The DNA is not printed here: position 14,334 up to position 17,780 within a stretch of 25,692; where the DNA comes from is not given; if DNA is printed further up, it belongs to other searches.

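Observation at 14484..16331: PilB with four tandem ~140-aa N-terminal modules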

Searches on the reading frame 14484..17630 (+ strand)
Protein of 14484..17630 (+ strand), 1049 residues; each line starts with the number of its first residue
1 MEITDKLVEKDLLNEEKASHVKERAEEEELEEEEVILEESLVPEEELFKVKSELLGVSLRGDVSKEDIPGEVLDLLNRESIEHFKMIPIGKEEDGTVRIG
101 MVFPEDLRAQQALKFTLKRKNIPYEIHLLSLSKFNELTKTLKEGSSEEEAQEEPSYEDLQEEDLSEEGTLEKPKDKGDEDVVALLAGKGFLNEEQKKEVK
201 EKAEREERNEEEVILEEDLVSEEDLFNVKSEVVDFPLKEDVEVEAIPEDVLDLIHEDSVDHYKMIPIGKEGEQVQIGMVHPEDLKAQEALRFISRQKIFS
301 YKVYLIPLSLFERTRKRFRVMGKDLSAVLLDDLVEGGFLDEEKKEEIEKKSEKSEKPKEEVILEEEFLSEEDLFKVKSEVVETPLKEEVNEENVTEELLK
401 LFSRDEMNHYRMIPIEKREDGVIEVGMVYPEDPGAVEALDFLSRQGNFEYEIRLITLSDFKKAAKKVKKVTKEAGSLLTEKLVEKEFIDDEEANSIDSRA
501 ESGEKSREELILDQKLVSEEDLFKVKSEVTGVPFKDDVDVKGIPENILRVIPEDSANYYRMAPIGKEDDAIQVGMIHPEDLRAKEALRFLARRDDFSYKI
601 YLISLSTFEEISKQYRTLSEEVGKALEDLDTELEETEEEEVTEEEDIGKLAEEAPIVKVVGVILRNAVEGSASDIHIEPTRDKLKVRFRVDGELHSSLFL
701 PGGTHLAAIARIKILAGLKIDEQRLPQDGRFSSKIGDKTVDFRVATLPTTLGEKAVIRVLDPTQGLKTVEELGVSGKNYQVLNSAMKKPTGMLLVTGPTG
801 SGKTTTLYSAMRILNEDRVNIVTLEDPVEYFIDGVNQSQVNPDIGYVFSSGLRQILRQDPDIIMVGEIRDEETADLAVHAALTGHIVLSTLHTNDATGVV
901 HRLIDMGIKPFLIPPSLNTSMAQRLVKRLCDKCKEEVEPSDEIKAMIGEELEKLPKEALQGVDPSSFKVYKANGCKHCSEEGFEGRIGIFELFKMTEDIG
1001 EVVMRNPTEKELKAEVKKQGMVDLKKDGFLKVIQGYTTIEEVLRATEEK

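Call 5: search_protein_families(library=pfam, proteins=[window:14484-17630:+], max_evalue=1)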
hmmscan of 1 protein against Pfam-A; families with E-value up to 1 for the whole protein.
window:14484-17630:+ (1049 aa): 17 families
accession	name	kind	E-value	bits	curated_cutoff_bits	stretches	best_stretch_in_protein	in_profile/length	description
PF00437.27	T2SSE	-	1.6e-128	428.9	24.9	1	651-1044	3-370/370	Type II/IV secretion system protein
PF05157.20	MshEN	-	1.6e-37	127.8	23.1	4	64-137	9-79/90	MshEN domain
PF13191.12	AAA_16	-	0.00027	21.9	32.6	1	787-838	21-64/167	AAA ATPase domain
PF13401.12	AAA_22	-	0.00079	20.2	27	1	790-825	5-42/130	AAA domain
PF24883.2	NPHP3_N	-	0.0012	19.4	24.8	1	788-863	20-87/164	Nephrocystin 3, N-terminal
PF25199.1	nSTAND_NTPase5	-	0.0032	17.7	34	1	786-823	37-75/145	Novel STAND NTPase 5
PF13555.12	AAA_29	-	0.007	16.5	27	1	786-813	18-45/61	P-loop containing region of AAA domain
PF20720.3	nSTAND3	-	0.0086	16.2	27.2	1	789-829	16-56/155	Novel STAND NTPase 3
PF13604.12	AAA_30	-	0.012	15.8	27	1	780-821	8-49/191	AAA domain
PF13173.12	AAA_14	-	0.017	15.6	27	1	792-830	4-43/129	AAA domain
PF13245.12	AAA_19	-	0.019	15.5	25.1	1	789-818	10-39/134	AAA domain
PF04851.21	ResIII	-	0.027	14.8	22.5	1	788-817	21-50/164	Type III restriction enzyme, res subunit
PF03215.21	Rad17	-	0.032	14.6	23.8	1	780-813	38-68/186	Rad17 P-loop domain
PF12775.13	AAA_7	-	0.033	14.2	25.8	1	780-823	23-66/181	P-loop containing dynein motor region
PF00005.33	ABC_tran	-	0.096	13.7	25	1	792-850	13-67/137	ABC transporter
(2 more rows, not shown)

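Call 11: find_homologous_proteins(query=window:14484-17630:+, max_evalue=1e-20)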
Query window:14484-17630:+ (1049 aa): 286 proteins with E <= 1e-20 among 8000 candidates; the best 120 are listed.
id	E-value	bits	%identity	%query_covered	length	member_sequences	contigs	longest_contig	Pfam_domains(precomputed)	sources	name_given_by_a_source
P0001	0.0e+0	2231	100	100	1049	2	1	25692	PF05157.21,PF00437.27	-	-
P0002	0.0e+0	1727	55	100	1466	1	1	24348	PF05157.21,PF10415.15,PF16549.11,PF00437.27,PF23133.2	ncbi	-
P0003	0.0e+0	1409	63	100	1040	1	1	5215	PF05157.21,PF00437.27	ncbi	-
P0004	0.0e+0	1389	62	100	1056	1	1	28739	PF05157.21,PF16549.11,PF00437.27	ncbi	-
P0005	0.0e+0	1332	59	100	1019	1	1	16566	PF05157.21,PF00437.27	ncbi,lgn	-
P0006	0.0e+0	1319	57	100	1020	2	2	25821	PF05157.21,PF00437.27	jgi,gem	-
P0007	0.0e+0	1316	56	100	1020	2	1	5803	PF05157.21,PF00437.27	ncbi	-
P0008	0.0e+0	1315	56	100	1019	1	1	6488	PF05157.21,PF00437.27,PF13401.13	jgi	jgi:type IV pilus assembly protein PilB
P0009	0.0e+0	1315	57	100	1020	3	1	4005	PF05157.21,PF00437.27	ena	-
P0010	0.0e+0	1280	56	100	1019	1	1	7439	PF05157.21,PF00437.27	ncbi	-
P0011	0.0e+0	1265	56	100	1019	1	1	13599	PF05157.21,PF00437.27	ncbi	-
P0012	0.0e+0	1257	54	100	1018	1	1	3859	PF05157.21,PF00437.27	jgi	-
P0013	0.0e+0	1253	55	100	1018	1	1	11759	PF05157.21,PF00437.27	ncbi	-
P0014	0.0e+0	1235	55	100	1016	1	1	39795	PF05157.21,PF00437.27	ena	-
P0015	0.0e+0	1234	55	100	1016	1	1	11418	PF05157.21,PF00437.27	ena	-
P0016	0.0e+0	1234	55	100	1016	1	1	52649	PF05157.21,PF00437.27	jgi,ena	-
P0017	0.0e+0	1231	55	100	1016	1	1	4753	PF05157.21,PF00437.27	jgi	jgi:type IV pilus assembly protein PilB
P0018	0.0e+0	1224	53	100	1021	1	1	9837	PF05157.21,PF00437.27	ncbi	-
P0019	0.0e+0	1216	54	100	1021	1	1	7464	PF05157.21,PF00437.27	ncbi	-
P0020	0.0e+0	1183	57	93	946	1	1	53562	PF05157.21,PF00437.27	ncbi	-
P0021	0.0e+0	1161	57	90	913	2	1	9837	PF05157.21,PF00437.27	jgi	jgi:type IV pilus assembly protein PilB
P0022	0.0e+0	1148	52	100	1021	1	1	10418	PF05157.21,PF00437.27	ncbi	-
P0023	0.0e+0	1146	60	69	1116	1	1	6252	PF05157.21,PF00437.27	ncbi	-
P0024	0.0e+0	1105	58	77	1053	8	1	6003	PF05157.21,PF00437.27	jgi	jgi:type IV pilus assembly protein PilB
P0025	0.0e+0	1093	51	100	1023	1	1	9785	PF05157.21,PF00437.27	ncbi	-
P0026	5.0e-213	728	56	55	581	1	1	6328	PF05157.21,PF00437.27,PF25199.2,PF20720.4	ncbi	-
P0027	6.6e-212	725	56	55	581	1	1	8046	PF05157.21,PF00437.27,PF25199.2,PF20720.4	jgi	jgi:type IV pilus assembly protein PilB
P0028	1.0e-211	724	57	55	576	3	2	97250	PF05157.21,PF00437.27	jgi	-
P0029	9.2e-209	714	57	55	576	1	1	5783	PF05157.21,PF00437.27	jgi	-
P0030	1.2e-208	714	57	55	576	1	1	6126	PF05157.21,PF00437.27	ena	-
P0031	7.4e-208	711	57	55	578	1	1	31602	PF05157.21,PF00437.27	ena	-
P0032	9.8e-208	711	57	55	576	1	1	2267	PF05157.21,PF00437.27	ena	-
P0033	1.0e-207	711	56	55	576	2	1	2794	PF05157.21,PF00437.27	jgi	jgi:type IV pilus assembly protein PilB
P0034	1.1e-207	711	57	55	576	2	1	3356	PF05157.21,PF00437.27,PF13401.13,PF13191.13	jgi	-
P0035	1.6e-207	710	57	55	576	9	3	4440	PF05157.21,PF00437.27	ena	-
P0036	2.9e-207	709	57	55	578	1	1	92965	PF05157.21,PF00437.27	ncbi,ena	-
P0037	4.1e-207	709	55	55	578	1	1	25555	PF05157.21,PF00437.27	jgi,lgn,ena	-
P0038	4.8e-207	708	55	55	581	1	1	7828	PF05157.21,PF00437.27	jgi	-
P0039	5.1e-207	708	56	55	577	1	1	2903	PF05157.21,PF00437.27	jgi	jgi:type IV pilus assembly protein PilB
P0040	1.5e-206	707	56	55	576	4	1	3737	PF05157.21,PF00437.27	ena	-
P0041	2.6e-206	706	55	55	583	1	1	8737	PF05157.21,PF00437.27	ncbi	-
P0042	3.4e-206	706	56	54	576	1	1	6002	PF05157.21,PF00437.27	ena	-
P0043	3.8e-206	705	56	55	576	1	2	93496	PF05157.21,PF00437.27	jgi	-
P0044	5.6e-206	705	55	55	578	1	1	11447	PF05157.21,PF00437.27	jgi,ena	-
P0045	5.9e-206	705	56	55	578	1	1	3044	PF05157.21,PF00437.27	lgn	-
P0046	9.2e-206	704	56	55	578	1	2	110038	PF05157.21,PF00437.27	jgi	jgi:type IV pilus assembly protein PilB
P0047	9.9e-206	704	56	55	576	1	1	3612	PF05157.21,PF00437.27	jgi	jgi:type IV pilus assembly protein PilB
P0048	1.6e-205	703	56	55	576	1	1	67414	PF05157.21,PF00437.27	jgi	jgi:type IV pilus assembly protein PilB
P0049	2.3e-205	703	55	54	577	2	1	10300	PF05157.21,PF00437.27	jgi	-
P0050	2.3e-205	703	57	55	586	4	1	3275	PF05157.21,PF00437.27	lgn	-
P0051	3.5e-205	702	55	54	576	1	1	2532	PF05157.21,PF00437.27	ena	-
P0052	6.0e-205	702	56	55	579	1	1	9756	PF05157.21,PF00437.27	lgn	-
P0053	9.7e-205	701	55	55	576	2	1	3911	PF05157.21,PF00437.27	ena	-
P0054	1.1e-204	701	54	55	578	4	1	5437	PF05157.21,PF00437.27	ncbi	-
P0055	1.8e-204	700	56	55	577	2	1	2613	PF05157.21,PF00437.27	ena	-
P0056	1.8e-204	700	55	55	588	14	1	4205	PF05157.21,PF00437.27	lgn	-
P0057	2.4e-204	700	55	54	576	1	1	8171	PF05157.21,PF00437.27,PF25199.2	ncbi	ncbi:MAG: GspE/PulE family protein [Candidatus Nealsonbacteria bacterium]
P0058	2.4e-204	700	55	55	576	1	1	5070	PF05157.21,PF00437.27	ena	-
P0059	3.3e-204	699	55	54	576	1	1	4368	PF05157.21,PF00437.27,PF13401.13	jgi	-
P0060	3.6e-204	699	54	55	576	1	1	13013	PF05157.21,PF00437.27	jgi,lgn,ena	-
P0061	4.0e-204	699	57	54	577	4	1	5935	PF05157.21,PF00437.27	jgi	jgi:type IV pilus assembly protein PilB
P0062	4.7e-204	699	55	55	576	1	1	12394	PF05157.21,PF00437.27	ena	-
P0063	4.8e-204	699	56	55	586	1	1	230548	PF05157.21,PF00437.27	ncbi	-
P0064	5.6e-204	698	55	55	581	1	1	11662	PF05157.21,PF00437.27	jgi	jgi:type IV pilus assembly protein PilB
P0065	1.2e-203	697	55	55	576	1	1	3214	PF05157.21,PF00437.27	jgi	-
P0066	1.4e-203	697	55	55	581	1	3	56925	PF05157.21,PF00437.27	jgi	jgi:type IV pilus assembly protein PilB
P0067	2.7e-203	696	55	55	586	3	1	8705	PF05157.21,PF00437.27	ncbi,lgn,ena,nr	ncbi:GspE/PulE family protein [Patescibacteria group bacterium]|nr:GspE/PulE family protein [Patesci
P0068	2.8e-203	696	55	55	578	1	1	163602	PF05157.21,PF00437.27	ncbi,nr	ncbi:MAG: GspE/PulE family protein [Candidatus Pacebacteria bacterium]|nr:GspE/PulE family protein [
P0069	3.1e-203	696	55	55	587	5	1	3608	PF05157.21,PF00437.27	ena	-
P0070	3.3e-203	696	54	55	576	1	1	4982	PF05157.21,PF00437.27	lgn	-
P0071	3.4e-203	696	55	55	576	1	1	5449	PF13173.13,PF05157.21,PF00437.27,PF13401.13,PF20720.4,PF13191.13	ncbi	-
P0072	4.2e-203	695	55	55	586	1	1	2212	PF05157.21,PF00437.27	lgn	-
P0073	6.5e-203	695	55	55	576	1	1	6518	PF05157.21,PF00437.27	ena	-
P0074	8.2e-203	694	54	54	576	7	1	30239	PF05157.21,PF00437.27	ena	-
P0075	1.2e-202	694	55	55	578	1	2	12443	PF05157.21,PF00437.27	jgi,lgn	-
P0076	1.3e-202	694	54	55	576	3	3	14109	PF05157.21,PF00437.27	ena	-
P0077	1.4e-202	694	55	55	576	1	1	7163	PF05157.21,PF00437.27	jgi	-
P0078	1.6e-202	693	55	55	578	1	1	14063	PF05157.21,PF00437.27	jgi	jgi:type IV pilus assembly protein PilB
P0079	1.8e-202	693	55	55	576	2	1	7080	PF05157.21,PF00437.27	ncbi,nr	ncbi:GspE/PulE family protein [Patescibacteria group bacterium]|nr:GspE/PulE family protein [Patesci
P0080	1.9e-202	693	54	55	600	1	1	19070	PF05157.21,PF00437.27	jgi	-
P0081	2.0e-202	693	54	54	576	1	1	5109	PF05157.21,PF00437.27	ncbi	ncbi:MAG: GspE/PulE family protein [Candidatus Nealsonbacteria bacterium]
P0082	3.1e-202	693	55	55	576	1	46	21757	PF05157.21,PF00437.27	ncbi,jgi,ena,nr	ncbi:MAG: hypothetical protein AUJ24_00190 [Parcubacteria group bacterium CG1_02_36_42]|nr:MAG: hypo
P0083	3.6e-202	692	56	54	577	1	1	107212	PF05157.21,PF00437.27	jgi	jgi:type IV pilus assembly protein PilB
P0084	4.1e-202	692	54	55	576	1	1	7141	PF05157.21,PF00437.27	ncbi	-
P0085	4.9e-202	692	54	55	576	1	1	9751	PF05157.21,PF00437.27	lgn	-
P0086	6.2e-202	692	52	54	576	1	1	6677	PF05157.21,PF00437.27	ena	-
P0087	9.5e-202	691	55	55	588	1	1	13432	PF05157.21,PF00437.27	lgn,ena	-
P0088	1.2e-201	691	52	54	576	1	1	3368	PF05157.21,PF00437.27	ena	-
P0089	1.3e-201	691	54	55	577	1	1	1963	PF05157.21,PF00437.27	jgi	jgi:type IV pilus assembly protein PilB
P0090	1.7e-201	690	56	55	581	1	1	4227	PF05157.21,PF00437.27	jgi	jgi:type IV pilus assembly protein PilB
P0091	2.0e-201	690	54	55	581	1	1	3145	PF05157.21,PF00437.27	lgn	-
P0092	2.9e-201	689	54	55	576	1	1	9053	PF05157.21,PF00437.27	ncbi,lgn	-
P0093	3.0e-201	689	55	55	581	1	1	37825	PF05157.21,PF00437.27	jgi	jgi:type IV pilus assembly protein PilB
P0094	3.1e-201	689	54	55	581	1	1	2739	PF05157.21,PF00437.27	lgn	-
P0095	3.9e-201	689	56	55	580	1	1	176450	PF05157.21,PF00437.27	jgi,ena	-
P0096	4.3e-201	689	55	55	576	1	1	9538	PF05157.21,PF00437.27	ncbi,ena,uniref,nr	ncbi:MAG: hypothetical protein CO077_02845 [Candidatus Nealsonbacteria bacterium CG_4_9_14_0_8_um_fi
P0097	4.9e-201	689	54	55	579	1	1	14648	PF05157.21,PF00437.27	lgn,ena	-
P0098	5.1e-201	689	54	55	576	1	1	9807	PF05157.21,PF00437.27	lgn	-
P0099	7.4e-201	688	55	54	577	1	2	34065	PF05157.21,PF00437.27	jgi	jgi:type IV pilus assembly protein PilB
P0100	8.6e-201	688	55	55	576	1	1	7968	PF05157.21,PF00437.27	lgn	-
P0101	9.2e-201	688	55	55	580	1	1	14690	PF05157.21,PF00437.27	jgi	-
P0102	1.0e-200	688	54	55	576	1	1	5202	PF05157.21,PF00437.27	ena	-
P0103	1.3e-200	687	54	55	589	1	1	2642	PF05157.21,PF00437.27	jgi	-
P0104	1.8e-200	687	55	54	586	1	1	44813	PF05157.21,PF00437.27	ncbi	ncbi:GspE/PulE family protein [Patescibacteria group bacterium]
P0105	2.2e-200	686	53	55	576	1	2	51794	PF05157.21,PF00437.27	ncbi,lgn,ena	-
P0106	2.4e-200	686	54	54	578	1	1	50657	PF05157.21,PF00437.27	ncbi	ncbi:MAG: GspE/PulE family protein [bacterium]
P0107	2.9e-200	686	54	55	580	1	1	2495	PF05157.21,PF00437.27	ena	-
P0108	3.1e-200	686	54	55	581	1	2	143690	PF05157.21,PF00437.27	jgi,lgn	jgi:type IV pilus assembly protein PilB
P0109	3.2e-200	686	53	55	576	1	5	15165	PF05157.21,PF00437.27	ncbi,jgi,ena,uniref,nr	ncbi:MAG: hypothetical protein A2654_01230 [Candidatus Nealsonbacteria bacterium RIFCSPHIGHO2_01_FUL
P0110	4.1e-200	686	53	55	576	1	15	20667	PF05157.21,PF00437.27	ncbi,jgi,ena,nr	ncbi:MAG: hypothetical protein A2922_01080 [Candidatus Nealsonbacteria bacterium RIFCSPLOWO2_01_FULL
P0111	5.7e-200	685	53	54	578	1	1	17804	PF05157.21,PF00437.27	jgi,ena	-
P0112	6.2e-200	685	54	55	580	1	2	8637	PF05157.21,PF00437.27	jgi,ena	-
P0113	6.5e-200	685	54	55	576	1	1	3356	PF05157.21,PF00437.27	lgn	-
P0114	6.7e-200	685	55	54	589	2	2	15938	PF05157.21,PF00437.27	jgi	jgi:type IV pilus assembly protein PilB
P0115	6.7e-200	685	53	55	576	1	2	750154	PF05157.21,PF00437.27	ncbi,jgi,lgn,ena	-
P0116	8.2e-200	685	54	55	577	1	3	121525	PF05157.21,PF00437.27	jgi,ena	-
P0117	1.0e-199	684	53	55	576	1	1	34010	PF05157.21,PF00437.27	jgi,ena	-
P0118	1.1e-199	684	53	55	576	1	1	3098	PF05157.21,PF00437.27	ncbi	-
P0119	1.3e-199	684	53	55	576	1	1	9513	PF05157.21,PF00437.27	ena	-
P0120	1.3e-199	684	53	55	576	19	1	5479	PF05157.21,PF00437.27,PF13604.13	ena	-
